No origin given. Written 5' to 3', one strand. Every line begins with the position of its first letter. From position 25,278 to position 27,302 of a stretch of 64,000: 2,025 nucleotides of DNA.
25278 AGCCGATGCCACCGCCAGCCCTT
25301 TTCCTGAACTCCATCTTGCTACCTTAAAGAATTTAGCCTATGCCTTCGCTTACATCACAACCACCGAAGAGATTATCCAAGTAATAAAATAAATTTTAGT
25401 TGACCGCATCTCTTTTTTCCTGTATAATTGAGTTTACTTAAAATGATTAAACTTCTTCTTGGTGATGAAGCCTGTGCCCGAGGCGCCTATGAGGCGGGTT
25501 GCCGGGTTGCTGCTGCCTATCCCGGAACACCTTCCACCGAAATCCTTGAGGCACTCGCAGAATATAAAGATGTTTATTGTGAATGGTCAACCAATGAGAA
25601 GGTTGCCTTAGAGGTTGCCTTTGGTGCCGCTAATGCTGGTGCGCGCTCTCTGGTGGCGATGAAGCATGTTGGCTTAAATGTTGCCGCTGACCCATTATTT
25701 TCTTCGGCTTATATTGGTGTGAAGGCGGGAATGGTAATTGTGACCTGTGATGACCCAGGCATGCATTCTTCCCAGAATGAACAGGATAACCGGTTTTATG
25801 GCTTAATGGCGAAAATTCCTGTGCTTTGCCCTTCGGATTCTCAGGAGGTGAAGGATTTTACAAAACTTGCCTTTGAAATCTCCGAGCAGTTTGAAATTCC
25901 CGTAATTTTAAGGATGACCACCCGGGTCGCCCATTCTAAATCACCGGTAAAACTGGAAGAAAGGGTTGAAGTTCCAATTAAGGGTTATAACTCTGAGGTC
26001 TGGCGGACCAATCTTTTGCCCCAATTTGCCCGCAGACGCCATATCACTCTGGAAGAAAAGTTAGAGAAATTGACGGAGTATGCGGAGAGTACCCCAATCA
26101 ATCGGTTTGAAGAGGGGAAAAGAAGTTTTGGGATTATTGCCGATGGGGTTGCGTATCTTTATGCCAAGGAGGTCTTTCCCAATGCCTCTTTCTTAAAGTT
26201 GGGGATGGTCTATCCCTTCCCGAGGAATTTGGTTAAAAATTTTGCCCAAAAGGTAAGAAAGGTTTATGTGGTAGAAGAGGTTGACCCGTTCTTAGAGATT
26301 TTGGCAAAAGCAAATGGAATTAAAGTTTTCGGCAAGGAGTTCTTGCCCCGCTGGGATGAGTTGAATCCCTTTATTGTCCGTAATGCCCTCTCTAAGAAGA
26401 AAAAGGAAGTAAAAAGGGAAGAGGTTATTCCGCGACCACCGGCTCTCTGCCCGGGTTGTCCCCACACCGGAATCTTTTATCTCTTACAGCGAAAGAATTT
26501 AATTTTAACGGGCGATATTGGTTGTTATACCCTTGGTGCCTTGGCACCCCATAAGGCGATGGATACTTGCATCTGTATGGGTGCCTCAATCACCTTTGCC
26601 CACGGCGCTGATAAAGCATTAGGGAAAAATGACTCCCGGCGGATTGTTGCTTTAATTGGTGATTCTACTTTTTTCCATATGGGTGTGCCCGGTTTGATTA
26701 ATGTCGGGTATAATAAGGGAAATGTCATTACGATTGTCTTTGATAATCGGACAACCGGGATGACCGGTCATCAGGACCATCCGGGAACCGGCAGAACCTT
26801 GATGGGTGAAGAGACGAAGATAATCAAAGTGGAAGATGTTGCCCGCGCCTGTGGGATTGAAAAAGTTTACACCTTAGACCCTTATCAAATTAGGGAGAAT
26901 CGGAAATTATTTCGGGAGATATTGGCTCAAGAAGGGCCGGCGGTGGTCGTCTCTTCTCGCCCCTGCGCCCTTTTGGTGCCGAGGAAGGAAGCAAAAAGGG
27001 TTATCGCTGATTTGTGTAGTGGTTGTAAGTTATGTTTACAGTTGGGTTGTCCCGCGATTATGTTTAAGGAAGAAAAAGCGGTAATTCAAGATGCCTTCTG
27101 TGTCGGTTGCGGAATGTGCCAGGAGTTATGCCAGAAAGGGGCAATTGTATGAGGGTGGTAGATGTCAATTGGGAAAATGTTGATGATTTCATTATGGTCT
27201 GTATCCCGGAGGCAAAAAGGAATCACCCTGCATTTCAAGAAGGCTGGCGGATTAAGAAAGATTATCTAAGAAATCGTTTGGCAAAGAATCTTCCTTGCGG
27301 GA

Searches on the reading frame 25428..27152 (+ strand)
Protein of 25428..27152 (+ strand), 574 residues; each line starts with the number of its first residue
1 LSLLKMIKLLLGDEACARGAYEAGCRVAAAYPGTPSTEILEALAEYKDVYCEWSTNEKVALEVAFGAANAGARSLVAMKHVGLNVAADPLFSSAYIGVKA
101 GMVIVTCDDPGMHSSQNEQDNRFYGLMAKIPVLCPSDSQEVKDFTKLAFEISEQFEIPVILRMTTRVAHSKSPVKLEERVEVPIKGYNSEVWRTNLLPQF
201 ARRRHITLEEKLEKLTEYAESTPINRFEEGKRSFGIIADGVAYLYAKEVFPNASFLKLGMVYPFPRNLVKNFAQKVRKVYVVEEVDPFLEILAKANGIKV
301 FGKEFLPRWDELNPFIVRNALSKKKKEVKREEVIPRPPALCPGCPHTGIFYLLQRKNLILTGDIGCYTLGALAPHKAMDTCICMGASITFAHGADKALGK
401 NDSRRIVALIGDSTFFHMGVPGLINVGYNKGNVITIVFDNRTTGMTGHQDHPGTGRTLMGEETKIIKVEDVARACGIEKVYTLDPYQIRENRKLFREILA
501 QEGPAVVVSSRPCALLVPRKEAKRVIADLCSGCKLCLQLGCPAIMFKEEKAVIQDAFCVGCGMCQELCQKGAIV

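Call 68: search_protein_families(library=pfam, proteins=[window:25428-27152:+], max_evalue=0.00001)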
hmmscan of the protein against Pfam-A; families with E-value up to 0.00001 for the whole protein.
window:25428-27152:+ (574 aa): 2 families
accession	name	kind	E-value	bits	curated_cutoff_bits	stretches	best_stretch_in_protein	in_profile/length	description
PF02775.26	TPP_enzyme_C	-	1.3e-24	87.2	21.9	1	363-508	1-150/151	Thiamine pyrophosphate enzyme, C-terminal TPP binding domain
PF01855.24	POR_N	-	8e-20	72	27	1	19-180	2-171/231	Pyruvate flavodoxin/ferredoxin oxidoreductase, thiamine diP-bdg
